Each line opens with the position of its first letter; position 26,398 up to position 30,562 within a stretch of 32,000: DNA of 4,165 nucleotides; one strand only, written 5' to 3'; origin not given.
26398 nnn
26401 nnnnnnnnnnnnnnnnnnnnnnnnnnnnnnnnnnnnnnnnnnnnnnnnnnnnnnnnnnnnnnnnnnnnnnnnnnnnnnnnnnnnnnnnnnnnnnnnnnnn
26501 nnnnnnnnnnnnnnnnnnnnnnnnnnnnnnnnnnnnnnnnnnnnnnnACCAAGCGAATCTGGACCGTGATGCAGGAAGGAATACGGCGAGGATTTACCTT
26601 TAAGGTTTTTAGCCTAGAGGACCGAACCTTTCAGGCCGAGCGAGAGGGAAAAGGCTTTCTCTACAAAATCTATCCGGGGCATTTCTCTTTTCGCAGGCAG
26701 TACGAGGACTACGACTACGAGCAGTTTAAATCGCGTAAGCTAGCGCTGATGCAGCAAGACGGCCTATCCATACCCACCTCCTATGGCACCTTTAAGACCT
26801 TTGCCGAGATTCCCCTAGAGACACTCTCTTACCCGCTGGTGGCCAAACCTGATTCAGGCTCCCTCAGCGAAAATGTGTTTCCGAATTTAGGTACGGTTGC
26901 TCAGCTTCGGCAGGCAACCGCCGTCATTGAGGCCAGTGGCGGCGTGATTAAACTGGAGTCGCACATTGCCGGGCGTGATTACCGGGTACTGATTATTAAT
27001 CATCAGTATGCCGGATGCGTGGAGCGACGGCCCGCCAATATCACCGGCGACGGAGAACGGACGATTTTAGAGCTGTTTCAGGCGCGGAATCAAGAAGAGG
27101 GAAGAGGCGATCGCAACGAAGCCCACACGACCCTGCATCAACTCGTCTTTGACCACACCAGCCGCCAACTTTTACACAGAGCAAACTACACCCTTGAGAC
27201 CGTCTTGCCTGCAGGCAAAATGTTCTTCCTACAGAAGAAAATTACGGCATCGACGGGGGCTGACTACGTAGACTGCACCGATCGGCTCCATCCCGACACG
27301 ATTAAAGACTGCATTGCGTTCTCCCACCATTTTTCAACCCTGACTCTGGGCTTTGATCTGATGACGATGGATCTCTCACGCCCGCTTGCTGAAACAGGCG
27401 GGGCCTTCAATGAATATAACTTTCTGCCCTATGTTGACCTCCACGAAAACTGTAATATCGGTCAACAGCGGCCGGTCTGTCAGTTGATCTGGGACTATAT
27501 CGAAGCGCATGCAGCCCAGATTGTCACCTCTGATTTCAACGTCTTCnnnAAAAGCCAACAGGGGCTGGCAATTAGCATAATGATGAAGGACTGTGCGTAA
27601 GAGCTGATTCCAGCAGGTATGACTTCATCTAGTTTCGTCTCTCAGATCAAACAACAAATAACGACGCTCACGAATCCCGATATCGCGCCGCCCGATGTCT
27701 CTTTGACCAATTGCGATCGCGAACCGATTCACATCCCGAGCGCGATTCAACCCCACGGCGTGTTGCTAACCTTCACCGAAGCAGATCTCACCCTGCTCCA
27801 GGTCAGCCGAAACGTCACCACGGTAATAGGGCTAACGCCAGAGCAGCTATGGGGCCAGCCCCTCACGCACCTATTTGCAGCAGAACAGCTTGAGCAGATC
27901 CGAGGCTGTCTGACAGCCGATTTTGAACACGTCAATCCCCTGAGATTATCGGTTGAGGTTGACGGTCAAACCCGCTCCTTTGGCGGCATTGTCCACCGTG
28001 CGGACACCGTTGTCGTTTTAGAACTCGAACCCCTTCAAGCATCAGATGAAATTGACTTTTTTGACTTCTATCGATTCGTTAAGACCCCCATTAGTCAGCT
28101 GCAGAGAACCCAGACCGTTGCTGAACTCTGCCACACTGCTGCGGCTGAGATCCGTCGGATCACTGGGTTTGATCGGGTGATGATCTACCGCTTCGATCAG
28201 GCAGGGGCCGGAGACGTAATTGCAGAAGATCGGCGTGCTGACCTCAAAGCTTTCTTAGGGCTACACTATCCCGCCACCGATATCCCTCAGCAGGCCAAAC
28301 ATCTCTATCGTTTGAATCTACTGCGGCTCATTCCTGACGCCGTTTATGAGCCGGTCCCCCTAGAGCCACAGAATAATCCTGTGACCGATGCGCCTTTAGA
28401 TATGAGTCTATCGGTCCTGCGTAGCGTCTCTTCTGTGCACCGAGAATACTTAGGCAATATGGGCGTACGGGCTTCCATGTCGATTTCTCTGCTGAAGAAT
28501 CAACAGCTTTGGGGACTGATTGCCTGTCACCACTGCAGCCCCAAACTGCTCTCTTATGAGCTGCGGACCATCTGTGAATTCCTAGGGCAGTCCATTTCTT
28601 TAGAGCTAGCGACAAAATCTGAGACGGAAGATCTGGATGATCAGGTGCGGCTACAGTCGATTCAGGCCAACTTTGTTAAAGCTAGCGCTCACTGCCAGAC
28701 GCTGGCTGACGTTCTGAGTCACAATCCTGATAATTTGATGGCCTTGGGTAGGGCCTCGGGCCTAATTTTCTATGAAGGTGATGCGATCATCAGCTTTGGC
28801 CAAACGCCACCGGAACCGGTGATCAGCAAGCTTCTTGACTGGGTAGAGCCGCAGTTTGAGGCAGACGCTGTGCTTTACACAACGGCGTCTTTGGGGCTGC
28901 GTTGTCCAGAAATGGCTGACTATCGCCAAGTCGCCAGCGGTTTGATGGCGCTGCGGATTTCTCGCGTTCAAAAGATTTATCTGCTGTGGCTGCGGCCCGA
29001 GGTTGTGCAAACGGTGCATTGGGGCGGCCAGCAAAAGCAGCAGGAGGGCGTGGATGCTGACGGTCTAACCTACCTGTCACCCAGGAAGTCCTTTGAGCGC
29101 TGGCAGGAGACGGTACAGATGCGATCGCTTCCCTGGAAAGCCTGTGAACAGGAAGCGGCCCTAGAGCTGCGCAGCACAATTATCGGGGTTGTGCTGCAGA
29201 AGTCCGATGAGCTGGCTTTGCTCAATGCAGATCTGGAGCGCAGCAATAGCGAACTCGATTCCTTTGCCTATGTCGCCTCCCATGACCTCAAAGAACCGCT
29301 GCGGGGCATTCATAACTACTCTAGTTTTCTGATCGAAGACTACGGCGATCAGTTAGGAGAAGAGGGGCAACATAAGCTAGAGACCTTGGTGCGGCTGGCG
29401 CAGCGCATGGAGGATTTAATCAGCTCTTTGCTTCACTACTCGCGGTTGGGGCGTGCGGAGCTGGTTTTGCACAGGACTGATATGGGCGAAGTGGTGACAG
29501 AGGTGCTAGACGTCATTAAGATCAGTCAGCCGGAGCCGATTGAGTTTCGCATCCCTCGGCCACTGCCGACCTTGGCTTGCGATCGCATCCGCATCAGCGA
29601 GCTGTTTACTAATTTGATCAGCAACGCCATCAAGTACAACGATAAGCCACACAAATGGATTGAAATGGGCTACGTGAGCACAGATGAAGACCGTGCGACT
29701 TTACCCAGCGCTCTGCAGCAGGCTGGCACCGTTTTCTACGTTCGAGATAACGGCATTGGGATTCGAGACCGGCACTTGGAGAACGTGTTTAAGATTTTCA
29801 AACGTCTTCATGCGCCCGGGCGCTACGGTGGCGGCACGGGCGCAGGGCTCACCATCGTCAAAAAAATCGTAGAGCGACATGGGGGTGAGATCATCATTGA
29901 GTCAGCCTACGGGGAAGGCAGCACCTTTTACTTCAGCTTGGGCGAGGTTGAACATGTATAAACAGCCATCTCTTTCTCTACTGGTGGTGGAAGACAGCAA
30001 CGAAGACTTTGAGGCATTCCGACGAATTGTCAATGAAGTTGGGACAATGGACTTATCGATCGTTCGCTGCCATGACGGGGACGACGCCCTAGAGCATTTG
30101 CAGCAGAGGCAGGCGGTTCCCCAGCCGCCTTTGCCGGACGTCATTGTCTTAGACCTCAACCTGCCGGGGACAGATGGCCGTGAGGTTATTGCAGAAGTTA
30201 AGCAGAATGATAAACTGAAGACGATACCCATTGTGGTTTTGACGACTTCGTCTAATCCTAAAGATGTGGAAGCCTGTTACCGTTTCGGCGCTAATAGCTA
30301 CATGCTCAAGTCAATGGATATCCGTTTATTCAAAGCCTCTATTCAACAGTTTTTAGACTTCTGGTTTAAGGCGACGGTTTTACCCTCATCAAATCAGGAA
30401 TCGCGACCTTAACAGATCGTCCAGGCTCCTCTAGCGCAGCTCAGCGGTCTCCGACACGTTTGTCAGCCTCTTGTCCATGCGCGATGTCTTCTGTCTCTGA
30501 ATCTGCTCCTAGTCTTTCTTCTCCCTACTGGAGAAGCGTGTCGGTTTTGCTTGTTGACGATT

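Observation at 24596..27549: Orphan flavodoxin-like::ATP-grasp ligase fusion, divergent from an EamA exporter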

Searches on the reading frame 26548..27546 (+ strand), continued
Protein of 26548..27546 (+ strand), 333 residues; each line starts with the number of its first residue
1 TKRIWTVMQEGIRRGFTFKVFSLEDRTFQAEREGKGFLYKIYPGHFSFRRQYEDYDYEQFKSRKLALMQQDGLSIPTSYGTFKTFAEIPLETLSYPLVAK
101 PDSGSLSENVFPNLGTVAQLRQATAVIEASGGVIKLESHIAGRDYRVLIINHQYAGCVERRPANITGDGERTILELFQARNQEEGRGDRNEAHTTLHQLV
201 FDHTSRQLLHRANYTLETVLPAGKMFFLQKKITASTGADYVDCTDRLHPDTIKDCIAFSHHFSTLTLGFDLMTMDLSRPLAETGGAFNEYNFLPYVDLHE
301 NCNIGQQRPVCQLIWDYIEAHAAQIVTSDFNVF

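Call 86: search_protein_families(library=ncbifam, proteins=[L041:4393-5580:+, L041:3153-4568:+, L041:12549-13781:-, L041:14048-14809:-, L041:8569-9540:+], max_evalue=0.00001)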
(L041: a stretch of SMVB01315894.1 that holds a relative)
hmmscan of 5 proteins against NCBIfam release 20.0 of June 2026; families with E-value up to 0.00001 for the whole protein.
L041:4393-5580:+ (395 aa): 29 families (the best 25 are shown)
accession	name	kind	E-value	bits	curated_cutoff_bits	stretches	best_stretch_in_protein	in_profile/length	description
TIGR01137.1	cysta_beta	equivalog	2e-111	372.9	510.25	1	72-391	1-318/457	cystathionine beta-synthase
NF007989.0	PRK10717.1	equivalog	2.9e-98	329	387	1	71-390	3-324/334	cysteine synthase A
TIGR01136.1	cysKM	subfamily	2.4e-87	293.1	344.15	1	77-380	2-295/299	cysteine synthase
NF053679.1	CysteaSynCapA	equivalog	2.1e-83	279.8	600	1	70-390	4-326/329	cysteate synthase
TIGR01139.1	cysK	equivalog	1.5e-82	277.2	350.95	1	77-380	2-294/298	cysteine synthase A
TIGR01138.1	cysM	equivalog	1e-79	268.1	394.2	1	76-380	2-286/290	cysteine synthase B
NF008735.0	PRK11761.1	equivalog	4.2e-76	256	413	1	75-379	5-289/296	cysteine synthase CysM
TIGR03945.1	PLP_SbnA_fam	equivalog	5.3e-66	222.8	349.95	1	77-388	2-304/304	2,3-diaminopropionate biosynthesis protein SbnA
NF052478.1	CystDsulMYC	equivalog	1.6e-22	80.3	600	1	101-390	41-332/354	L-cysteine desulfhydrase Cds1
NF005292.0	PRK06815.1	equivalog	7.1e-19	68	371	1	72-370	11-303/320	threonine/serine dehydratase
NF005680.0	PRK07476.1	equivalog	2e-14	53.3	413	1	72-272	13-202/326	hydroxyectoine utilization dehydratase EutB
NF006094.0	PRK08246.1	subfamily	2.1e-14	53.7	331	1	71-374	12-302/310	serine/threonine dehydratase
TIGR01127.1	ilvA_1Cterm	equivalog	8.4e-12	44.8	378.75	1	83-375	1-285/380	threonine ammonia-lyase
TIGR02991.1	ectoine_eutB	equivalog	1.8e-11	43.6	413.35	1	72-272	9-198/317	hydroxyectoine utilization dehydratase EutB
NF040741.1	ornith_OrtB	equivalog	3.3e-11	42.3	550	0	53-162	30-143/464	2-amino-4-oxopentanoate thiolase subunit OrtB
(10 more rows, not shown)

L041:3153-4568:+ (471 aa): 51 families (the best 25 are shown)
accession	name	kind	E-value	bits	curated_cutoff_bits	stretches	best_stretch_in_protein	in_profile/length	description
TIGR01292.1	TRX_reduct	equivalog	2.1e-88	296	343.45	1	167-468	1-300/300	thioredoxin-disulfide reductase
TIGR03143.1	AhpF_homolog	hypoth_equivalog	8.1e-71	239.2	687.65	1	164-469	2-309/555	putative alkyl hydroperoxide reductase F subunit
TIGR03140.1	AhpF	equivalog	7.9e-67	225.9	502.9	1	160-468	206-512/515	alkyl hydroperoxide reductase subunit F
NF007614.0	PRK10262.1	equivalog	1.4e-48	165.7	644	1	163-468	3-314/321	thioredoxin-disulfide reductase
TIGR02200.1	GlrX_actino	hypoth_equivalog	1.9e-36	124.3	89.5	2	4-69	2-68/77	mycoredoxin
TIGR02196.1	GlrX_YruB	hypoth_equivalog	2e-24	85.9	88.55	2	4-60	2-57/74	glutaredoxin-like protein, YruB-family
TIGR04018.1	Bthiol_YpdA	hypoth_equivalog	9e-22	77.3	339.9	1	239-446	87-292/316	YpdA family putative bacillithiol disulfide reductase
NF041212.1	Uxx_star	subfamily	1.2e-19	70.3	66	2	4-58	1-55/70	Uxx-star family glutaredoxin-like (seleno)protein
TIGR02181.1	GRX_bact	equivalog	6.9e-19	67.9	90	2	84-142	1-59/80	glutaredoxin 3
NF040505.1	ArsO_flavin_mono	equivalog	2e-18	67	425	1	167-342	1-196/346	ArsO family NAD(P)H-dependent flavin-containing monooxygenase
NF045501.1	HUGP_GUXX-star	exception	1.7e-14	53.9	325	1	3-59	166-222/236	HUGP/GUXX-star fusion selenoprotein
NF041114.2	gluta_UXX_star_1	equivalog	4e-14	52.6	72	1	4-61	1-58/70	UXX-star selenoprotein family 1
NF007923.0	PRK10638.1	equivalog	5.1e-14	52.1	129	1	84-142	4-61/83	glutaredoxin 3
TIGR01350.1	lipoamide_DH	equivalog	5.5e-14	51.7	408.8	1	257-459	121-326/461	dihydrolipoyl dehydrogenase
TIGR02194.1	GlrX_NrdH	subfamily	5.4e-12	45.7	85.75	0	84-142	1-57/72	glutaredoxin-like protein NrdH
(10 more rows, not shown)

L041:12549-13781:- (410 aa): 44 families (the best 25 are shown)
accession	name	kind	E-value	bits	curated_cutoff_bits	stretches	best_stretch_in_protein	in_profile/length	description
NF004992.0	PRK06370.1-4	equivalog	7.2e-108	361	629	1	1-403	48-449/459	FAD-containing oxidoreductase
TIGR01350.1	lipoamide_DH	equivalog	4.2e-102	342.2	408.8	1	1-409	45-454/461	dihydrolipoyl dehydrogenase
TIGR02053.1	MerA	equivalog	2.1e-101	340.2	454.45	1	2-408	45-452/465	mercury(II) reductase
NF004947.0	PRK06292.2-5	equivalog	2.5e-97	326.7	592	1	1-407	48-456/474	dihydrolipoyl dehydrogenase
NF004990.0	PRK06370.1-1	equivalog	6.5e-97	325.1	842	1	1-404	48-450/459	FAD-containing oxidoreductase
NF004991.0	PRK06370.1-3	subfamily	2.1e-89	300.4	620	1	1-408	79-486/509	FAD-containing oxidoreductase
NF004946.0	PRK06292.2-4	subfamily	1.3e-82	278.1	634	1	1-406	46-467/487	dihydrolipoyl dehydrogenase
NF040477.1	chlor_oxi_RclA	equivalog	6.7e-73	245.8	740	1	35-402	64-433/441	reactive chlorine resistance oxidoreductase RclA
NF005884.0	PRK07846.1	equivalog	9.3e-70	235.5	501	1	1-405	45-447/454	mycothione reductase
NF041853.1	hythiocyan_redase_MerA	equivalog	2.3e-69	234.4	650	1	34-401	63-433/440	hypothiocyanous acid reductase MerA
NF010311.1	PRK13748.1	subfamily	1.9e-68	231.7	600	1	2-407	142-546/560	mercury(II) reductase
NF004943.0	PRK06292.2-1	equivalog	1.8e-67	228.1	432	1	2-408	49-454/456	dihydrolipoyl dehydrogenase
NF004776.0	PRK06116.1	equivalog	3.7e-66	224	480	1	2-400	49-444/450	glutathione-disulfide reductase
NF005572.0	PRK07251.1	equivalog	4.6e-66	223.3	537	1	34-402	63-432/438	FAD-containing oxidoreductase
TIGR03452.1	mycothione_red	equivalog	7.2e-65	219.6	635.65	1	2-405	45-448/452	mycothione reductase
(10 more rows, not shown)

L041:14048-14809:- (253 aa): 0 families

L041:8569-9540:+ (323 aa): 4 families
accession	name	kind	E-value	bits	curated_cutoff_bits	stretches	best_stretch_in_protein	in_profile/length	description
TIGR04348.1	TIGR04348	equivalog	1.2e-112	376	300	1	3-314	1-309/310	selenoneine biosynthesis selenosugar synthase SenB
NF038229.1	Glyco4_Geo_Pelo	equivalog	3e-30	105.4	400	1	2-314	1-334/338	GPMC system family 4 glycosyltransferase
TIGR03088.1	stp2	hypoth_equivalog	5.3e-07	29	409.05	1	215-314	270-371/374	TIGR03088 family PEP-CTERM/XrtA system glycosyltransferase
NF047684.1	TeichurnBiosyTuaC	equivalog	9e-06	24.8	550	0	145-256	222-328/391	teichuronic acid biosynthesis protein TuaC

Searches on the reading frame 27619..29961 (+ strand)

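Call 3: search_protein_families(library=pfam, proteins=[window:27619-29961:+], max_evalue=0.1)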
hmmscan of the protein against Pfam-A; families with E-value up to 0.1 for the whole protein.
window:27619-29961:+ (780 aa): 7 families
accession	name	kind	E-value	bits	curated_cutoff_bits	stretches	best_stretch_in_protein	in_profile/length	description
PF00360.26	PHY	-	5.5e-52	176.2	27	1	346-529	2-182/183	Phytochrome region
PF08446.17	PAS_2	-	2.4e-27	96.2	21.4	1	32-138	1-106/107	PAS fold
PF02518.31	HATPase_c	-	8.5e-21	74.9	26.4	1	655-774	2-107/111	Histidine kinase-, DNA gyrase B-, and HSP90-like ATPase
PF01590.32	GAF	-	9.2e-17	62.3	22.4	1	168-328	3-131/133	GAF domain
PF00512.31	HisKA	-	3.9e-11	43.3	26.9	1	547-611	3-64/66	His Kinase A (phospho-acceptor) domain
PF13426.13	PAS_9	-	0.072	13.8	27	0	46-102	2-57/103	PAS domain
PF13589.12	HATPase_c_3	-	0.073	13.5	25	0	701-750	31-88/137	Histidine kinase-, DNA gyrase B-, and HSP90-like ATPase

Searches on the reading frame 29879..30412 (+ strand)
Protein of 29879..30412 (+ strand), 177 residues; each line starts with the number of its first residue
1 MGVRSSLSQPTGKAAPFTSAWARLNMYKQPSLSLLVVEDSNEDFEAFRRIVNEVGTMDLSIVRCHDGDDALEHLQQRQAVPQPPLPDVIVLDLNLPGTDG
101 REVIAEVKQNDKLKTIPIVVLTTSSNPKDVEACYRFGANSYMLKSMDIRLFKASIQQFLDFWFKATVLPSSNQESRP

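Call 13: search_protein_families(library=pfam, proteins=[window:29879-30412:+], max_evalue=0.001)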
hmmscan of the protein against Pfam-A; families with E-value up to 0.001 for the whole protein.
window:29879-30412:+ (177 aa): 1 family
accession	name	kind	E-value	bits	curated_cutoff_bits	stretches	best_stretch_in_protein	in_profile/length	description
PF00072.30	Response_reg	-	1e-18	67.9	30.2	1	35-155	2-110/111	Response regulator receiver domain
